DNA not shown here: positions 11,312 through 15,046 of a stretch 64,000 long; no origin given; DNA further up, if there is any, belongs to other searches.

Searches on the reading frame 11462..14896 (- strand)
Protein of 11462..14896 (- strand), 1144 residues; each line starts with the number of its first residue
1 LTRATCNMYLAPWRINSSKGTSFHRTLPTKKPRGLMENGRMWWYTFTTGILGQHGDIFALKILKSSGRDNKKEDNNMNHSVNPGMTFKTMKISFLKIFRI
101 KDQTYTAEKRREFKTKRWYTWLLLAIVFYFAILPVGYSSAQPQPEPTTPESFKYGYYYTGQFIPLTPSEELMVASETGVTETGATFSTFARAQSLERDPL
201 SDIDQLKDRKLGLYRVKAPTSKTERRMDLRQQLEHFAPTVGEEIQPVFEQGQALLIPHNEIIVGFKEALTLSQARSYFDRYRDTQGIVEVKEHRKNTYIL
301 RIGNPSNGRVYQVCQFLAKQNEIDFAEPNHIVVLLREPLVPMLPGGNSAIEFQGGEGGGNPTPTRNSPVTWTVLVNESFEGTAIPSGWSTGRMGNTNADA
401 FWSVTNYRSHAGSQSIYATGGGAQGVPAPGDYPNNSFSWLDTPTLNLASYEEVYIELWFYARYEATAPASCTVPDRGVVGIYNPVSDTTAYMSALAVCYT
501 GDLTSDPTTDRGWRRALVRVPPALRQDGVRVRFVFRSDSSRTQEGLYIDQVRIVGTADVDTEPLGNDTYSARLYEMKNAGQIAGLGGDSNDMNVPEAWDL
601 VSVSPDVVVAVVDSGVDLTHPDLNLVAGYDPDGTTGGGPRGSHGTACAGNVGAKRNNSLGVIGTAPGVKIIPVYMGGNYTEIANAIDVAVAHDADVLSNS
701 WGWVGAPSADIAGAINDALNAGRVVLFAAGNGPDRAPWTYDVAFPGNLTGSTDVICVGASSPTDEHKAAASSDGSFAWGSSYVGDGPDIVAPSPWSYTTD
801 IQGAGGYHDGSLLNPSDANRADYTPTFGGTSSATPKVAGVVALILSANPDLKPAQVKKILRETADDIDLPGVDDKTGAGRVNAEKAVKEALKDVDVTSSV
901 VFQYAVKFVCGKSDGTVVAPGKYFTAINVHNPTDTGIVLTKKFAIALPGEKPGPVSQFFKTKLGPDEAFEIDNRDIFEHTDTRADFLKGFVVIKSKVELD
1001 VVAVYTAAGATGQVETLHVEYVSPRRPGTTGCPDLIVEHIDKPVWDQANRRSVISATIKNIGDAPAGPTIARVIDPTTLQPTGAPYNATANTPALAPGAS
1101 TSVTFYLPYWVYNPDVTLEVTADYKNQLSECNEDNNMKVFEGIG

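Call 25: search_protein_families(library=pfam, proteins=[window:11462-14896:-], max_evalue=0.00001)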
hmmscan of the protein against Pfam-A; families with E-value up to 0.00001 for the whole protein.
window:11462-14896:- (1144 aa): 2 families
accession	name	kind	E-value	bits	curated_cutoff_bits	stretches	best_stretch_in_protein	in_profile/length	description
PF00082.27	Peptidase_S8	-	7e-44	150.7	21.8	1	606-879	3-288/288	Subtilase family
PF07705.17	CARDB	-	3.9e-13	49.9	22.7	1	1033-1138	2-99/101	CARDB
